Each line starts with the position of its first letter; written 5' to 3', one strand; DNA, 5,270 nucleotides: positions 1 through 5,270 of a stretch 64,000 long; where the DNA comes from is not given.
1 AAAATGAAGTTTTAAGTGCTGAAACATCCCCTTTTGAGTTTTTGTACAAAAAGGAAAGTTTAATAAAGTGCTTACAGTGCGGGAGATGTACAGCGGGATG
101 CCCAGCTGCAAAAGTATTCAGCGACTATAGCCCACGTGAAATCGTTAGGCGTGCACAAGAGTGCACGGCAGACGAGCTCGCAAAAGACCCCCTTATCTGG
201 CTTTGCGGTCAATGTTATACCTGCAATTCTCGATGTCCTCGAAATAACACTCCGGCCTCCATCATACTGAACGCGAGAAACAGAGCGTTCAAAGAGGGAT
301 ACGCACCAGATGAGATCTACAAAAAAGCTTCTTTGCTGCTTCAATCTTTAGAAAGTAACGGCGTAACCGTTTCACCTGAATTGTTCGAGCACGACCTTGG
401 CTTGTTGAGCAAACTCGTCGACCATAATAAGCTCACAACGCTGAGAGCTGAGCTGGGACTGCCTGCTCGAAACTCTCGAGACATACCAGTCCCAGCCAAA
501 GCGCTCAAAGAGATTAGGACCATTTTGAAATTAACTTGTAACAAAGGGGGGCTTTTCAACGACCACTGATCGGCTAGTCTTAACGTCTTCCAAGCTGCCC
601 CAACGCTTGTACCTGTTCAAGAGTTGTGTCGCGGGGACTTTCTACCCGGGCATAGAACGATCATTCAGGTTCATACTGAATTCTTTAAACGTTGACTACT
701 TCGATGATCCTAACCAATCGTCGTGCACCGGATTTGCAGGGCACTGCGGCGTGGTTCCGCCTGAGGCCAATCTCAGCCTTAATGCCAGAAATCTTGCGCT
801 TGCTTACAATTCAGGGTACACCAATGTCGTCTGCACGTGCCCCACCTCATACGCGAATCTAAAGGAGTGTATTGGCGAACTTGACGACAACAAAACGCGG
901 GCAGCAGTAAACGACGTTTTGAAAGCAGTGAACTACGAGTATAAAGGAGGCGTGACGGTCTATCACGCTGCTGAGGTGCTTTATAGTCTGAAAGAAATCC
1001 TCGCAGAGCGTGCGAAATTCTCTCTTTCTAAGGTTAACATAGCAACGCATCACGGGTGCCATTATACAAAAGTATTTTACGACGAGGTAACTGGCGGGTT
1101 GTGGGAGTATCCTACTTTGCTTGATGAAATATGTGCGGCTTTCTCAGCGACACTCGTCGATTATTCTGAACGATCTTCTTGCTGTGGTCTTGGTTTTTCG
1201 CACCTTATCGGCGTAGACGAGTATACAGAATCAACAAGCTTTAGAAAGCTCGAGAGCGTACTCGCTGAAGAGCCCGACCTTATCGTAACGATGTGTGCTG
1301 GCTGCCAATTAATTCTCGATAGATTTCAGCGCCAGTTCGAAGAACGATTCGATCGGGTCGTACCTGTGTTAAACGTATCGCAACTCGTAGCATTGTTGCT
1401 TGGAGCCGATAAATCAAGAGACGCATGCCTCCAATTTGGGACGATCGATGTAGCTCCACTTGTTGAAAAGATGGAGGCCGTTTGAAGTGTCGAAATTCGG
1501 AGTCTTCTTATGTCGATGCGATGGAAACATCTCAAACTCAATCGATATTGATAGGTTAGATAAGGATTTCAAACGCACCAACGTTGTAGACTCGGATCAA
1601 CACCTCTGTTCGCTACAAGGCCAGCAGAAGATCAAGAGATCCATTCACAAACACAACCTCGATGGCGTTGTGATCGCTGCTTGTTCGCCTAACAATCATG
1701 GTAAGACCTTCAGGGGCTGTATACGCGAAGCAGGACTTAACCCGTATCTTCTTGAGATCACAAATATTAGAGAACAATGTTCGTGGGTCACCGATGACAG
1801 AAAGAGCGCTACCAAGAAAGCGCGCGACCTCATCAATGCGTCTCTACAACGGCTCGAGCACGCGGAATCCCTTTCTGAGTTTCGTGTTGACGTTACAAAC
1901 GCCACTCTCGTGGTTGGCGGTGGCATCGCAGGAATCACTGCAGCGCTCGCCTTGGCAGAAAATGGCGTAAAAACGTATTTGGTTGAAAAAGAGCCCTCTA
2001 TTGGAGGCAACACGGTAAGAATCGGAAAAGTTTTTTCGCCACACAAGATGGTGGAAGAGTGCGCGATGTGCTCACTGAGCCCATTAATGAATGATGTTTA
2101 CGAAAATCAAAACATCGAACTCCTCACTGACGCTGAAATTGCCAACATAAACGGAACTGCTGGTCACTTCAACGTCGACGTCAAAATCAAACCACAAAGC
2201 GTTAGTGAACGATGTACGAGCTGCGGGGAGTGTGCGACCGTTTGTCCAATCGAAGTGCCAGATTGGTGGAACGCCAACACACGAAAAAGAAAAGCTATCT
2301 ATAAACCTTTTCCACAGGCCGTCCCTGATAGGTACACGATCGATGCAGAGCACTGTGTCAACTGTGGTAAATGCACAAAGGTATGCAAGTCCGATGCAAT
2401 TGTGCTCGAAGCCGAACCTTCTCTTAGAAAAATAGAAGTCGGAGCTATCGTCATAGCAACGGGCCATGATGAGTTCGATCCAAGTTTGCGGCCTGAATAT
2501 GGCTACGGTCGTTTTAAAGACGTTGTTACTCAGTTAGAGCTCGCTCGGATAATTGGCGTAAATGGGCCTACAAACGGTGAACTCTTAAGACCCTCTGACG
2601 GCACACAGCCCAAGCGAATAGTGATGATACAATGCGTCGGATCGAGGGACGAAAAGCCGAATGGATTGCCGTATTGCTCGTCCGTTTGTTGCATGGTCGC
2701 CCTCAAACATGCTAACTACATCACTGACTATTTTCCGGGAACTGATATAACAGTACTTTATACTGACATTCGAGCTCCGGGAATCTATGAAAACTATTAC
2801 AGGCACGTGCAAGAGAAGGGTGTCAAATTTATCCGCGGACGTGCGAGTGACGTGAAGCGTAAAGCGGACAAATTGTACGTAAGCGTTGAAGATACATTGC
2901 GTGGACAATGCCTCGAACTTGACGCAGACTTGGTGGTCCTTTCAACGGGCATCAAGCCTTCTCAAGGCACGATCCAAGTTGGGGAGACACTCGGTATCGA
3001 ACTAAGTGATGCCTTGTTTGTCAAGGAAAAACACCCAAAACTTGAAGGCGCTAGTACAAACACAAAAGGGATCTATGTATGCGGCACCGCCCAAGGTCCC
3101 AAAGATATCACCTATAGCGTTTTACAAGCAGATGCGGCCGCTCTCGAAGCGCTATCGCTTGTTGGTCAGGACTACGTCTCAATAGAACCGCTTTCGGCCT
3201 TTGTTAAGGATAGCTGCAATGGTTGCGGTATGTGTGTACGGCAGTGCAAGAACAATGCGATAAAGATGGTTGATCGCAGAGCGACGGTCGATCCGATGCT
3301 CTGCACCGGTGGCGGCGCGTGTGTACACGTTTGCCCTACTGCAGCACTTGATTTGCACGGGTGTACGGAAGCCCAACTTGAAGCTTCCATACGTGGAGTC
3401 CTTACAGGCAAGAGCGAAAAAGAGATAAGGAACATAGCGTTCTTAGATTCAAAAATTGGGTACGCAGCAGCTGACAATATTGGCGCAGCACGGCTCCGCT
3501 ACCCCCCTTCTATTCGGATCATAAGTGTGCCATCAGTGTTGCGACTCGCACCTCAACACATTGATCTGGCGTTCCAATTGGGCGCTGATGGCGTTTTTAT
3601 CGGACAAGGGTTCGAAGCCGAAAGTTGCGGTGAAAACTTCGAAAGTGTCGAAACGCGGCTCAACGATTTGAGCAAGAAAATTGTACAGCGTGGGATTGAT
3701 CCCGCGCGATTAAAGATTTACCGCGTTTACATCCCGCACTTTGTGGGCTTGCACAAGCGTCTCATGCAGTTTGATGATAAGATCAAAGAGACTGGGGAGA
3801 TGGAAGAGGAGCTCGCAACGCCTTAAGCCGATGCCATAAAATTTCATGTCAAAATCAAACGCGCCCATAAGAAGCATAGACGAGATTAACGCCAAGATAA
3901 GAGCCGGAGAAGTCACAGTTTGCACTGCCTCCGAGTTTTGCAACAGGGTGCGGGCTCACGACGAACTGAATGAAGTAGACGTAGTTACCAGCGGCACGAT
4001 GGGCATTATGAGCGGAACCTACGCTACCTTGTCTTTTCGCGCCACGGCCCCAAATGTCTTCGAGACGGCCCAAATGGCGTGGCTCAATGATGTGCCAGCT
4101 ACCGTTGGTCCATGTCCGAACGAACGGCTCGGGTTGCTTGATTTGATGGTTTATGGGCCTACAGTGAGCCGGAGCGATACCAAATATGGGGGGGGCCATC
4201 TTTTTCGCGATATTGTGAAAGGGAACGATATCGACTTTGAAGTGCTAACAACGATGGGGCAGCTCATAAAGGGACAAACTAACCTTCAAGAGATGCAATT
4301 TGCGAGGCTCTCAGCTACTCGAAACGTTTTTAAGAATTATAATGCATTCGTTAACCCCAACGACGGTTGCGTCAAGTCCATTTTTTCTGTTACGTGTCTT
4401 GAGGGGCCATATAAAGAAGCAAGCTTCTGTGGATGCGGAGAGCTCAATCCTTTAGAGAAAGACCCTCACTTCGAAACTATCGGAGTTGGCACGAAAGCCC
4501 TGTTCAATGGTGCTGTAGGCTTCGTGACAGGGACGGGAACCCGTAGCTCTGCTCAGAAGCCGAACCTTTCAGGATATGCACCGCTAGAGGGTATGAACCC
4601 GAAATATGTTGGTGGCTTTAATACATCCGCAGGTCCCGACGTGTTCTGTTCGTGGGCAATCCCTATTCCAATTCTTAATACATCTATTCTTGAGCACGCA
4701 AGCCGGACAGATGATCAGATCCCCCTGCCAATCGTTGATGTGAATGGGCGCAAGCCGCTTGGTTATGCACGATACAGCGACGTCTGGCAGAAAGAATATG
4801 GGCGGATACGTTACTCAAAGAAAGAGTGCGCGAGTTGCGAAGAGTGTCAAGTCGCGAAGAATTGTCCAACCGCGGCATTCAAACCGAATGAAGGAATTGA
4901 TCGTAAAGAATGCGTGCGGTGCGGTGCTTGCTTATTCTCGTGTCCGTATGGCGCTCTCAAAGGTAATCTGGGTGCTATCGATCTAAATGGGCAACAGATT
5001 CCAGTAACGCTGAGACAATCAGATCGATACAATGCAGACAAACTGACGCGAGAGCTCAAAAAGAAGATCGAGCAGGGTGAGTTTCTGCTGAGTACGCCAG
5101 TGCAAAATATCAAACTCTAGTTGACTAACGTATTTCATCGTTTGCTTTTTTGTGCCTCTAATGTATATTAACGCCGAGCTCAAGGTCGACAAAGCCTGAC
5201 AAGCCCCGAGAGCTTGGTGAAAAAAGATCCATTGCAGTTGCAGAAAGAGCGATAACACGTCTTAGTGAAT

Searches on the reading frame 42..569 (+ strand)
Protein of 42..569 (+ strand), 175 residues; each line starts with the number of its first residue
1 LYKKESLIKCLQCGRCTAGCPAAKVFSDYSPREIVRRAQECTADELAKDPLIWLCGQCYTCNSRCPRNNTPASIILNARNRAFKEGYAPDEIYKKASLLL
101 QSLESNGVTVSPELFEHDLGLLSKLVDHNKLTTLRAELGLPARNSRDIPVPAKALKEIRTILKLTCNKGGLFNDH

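Call 25: search_protein_families(library=ncbifam, proteins=[window:42-569:+], max_evalue=1e-10)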
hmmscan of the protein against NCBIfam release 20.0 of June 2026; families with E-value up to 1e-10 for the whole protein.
window:42-569:+ (175 aa): 4 families
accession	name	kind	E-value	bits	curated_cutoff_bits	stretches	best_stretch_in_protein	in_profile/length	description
NF041779.1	hetero_SS_HdrC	equivalog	6.1e-29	100.9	350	1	8-149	31-172/198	ferredoxin:CoB-CoM heterodisulfide reductase subunit HdrC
NF041890.1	hdrC_Methbact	equivalog_domain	5.1e-27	94.7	270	1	3-165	24-181/192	ferredoxin:CoB-CoM heterodisulfide reductase subunit HdrC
TIGR03290.1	CoB_CoM_SS_C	equivalog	1.4e-25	90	160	1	9-102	3-95/144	CoB--CoM heterodisulfide reductase subunit C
NF038018.1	qmoC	equivalog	7.3e-16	58.6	300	1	5-93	15-102/360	quinone-interacting membrane-bound oxidoreductase complex subunit QmoC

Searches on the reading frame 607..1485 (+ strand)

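Call 25: search_protein_families(library=ncbifam, proteins=[window:607-1485:+], max_evalue=1e-10)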
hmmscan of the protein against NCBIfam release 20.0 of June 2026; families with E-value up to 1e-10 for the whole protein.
window:607-1485:+ (292 aa): 4 families
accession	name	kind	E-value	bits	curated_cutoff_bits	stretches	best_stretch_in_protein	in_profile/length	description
NF041780.1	hetero_SS_HdrB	equivalog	7e-63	212.7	450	1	2-288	7-304/304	ferredoxin:CoB-CoM heterodisulfide reductase subunit HdrB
TIGR03288.1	CoB_CoM_SS_B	equivalog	1.1e-44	152.9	345.15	1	3-289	4-290/290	CoB--CoM heterodisulfide reductase subunit B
NF042965.1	MFR_anch_SdhE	equivalog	1e-27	97.4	500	1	38-283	39-279/282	8-methylmenaquinol:fumarate reductase membrane anchor subunit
NF045670.1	quin_L_LdhH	equivalog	7.8e-12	44.3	800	1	2-237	470-685/706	L-lactate dehydrogenase (quinone) large subunit LdhH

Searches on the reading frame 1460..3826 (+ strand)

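Call 25: search_protein_families(library=ncbifam, proteins=[window:1460-3826:+], max_evalue=1e-10)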
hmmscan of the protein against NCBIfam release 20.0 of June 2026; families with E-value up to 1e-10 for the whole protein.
window:1460-3826:+ (788 aa): 16 families
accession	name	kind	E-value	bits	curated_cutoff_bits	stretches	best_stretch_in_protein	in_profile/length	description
NF041891.1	hdrA_Methbact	equivalog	7e-300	996.7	1300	1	12-777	2-760/762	ferredoxin:CoB-CoM heterodisulfide reductase subunit HdrA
NF041778.1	hetero_SS_HdrA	equivalog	1.3e-253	843.4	1400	1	11-767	6-762/771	ferredoxin:CoB-CoM heterodisulfide reductase subunit HdrA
NF040770.1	hetero_SS_HdrA2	exception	1.8e-236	787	1100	1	13-783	2-776/777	CoB-CoM heterodisulfide reductase HdrA2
NF038196.1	ferrodoxin_EFR1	subfamily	8.9e-17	61.9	75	0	581-634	181-233/242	EFR1 family ferrodoxin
NF058577.1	FdxA_fam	equivalog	2.4e-15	56.5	65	0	581-629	4-52/52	4Fe-4S ferredoxin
TIGR04105.1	FeFe_hydrog_B1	subfamily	3.8e-14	52.2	450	0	581-630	108-159/462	monomeric [FeFe] hydrogenase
NF005504.0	PRK07118.1-3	equivalog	2.8e-13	49.9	437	0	583-630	218-265/293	Fe-S cluster domain-containing protein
NF005503.0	PRK07118.1-2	equivalog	7.4e-13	48.4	252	0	583-634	137-188/292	RnfABCDGE type electron transport complex subunit B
NF040864.1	HgcB_ferredoxin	equivalog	1.7e-12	47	99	0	581-646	11-80/93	mercury methylation ferredoxin HgcB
NF042909.1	FMH_DH_FwdF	exception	2.2e-12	46.7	375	0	248-327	53-130/336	tungsten-dependent formylmethanofuran dehydrogenase subunit FwdF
TIGR01971.1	NuoI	subfamily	2.6e-12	46.4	113.05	0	238-319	30-103/121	NADH-quinone oxidoreductase, chain I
TIGR02179.1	PorD_KorD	subfamily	3e-12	46.5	60.05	0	243-319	18-77/78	2-oxoacid:acceptor oxidoreductase, delta subunit, pyruvate/2-ketoisovalerate family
NF043069.1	T4HPD_activ_SAM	equivalog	4.2e-12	46.1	425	0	580-635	47-102/299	trans-4-hydroxy-L-proline dehydratase activase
TIGR02700.1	flavo_MJ0208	hypoth_equivalog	8.5e-12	44.8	251.35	0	579-637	143-199/234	dihydromethanopterin reductase (acceptor)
NF045873.1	F420_non_VhuD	exception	1.8e-11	44.3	215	0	659-755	5-102/132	F420-non-reducing hydrogenase iron-sulfur subunit VhuD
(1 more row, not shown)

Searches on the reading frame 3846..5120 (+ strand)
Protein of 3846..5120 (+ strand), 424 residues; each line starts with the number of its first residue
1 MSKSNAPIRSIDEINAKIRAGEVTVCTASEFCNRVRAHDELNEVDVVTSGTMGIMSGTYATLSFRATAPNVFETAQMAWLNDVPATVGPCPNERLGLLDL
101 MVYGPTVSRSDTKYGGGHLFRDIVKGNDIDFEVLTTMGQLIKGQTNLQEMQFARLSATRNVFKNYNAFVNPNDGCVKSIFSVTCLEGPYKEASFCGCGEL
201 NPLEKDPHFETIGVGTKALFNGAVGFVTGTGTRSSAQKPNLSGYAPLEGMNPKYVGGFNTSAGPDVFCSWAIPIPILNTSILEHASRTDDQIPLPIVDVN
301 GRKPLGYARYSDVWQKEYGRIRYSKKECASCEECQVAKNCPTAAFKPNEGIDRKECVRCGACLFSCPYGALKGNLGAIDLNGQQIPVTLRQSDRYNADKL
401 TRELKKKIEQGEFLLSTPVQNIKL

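Call 25: search_protein_families(library=ncbifam, proteins=[window:3846-5120:+], max_evalue=1e-10)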
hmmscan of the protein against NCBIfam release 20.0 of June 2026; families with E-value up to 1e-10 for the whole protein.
window:3846-5120:+ (424 aa): 1 family
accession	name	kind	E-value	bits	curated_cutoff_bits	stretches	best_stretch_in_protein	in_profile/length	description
TIGR03287.1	methan_mark_16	hypoth_equivalog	5.2e-146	486.1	363.95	1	25-414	1-390/391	methanogenesis marker 16 metalloprotein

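Call 31: search_protein_families(library=pfam, proteins=[window:3846-5120:+], max_evalue=1e-8)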
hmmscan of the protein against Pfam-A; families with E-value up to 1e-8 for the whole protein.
window:3846-5120:+ (424 aa): 1 family
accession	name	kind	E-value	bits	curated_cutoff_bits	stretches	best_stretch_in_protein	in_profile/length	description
PF01837.22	HcyBio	-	2.2e-95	320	26.2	1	24-415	2-349/349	Homocysteine biosynthesis enzyme, sulfur-incorporation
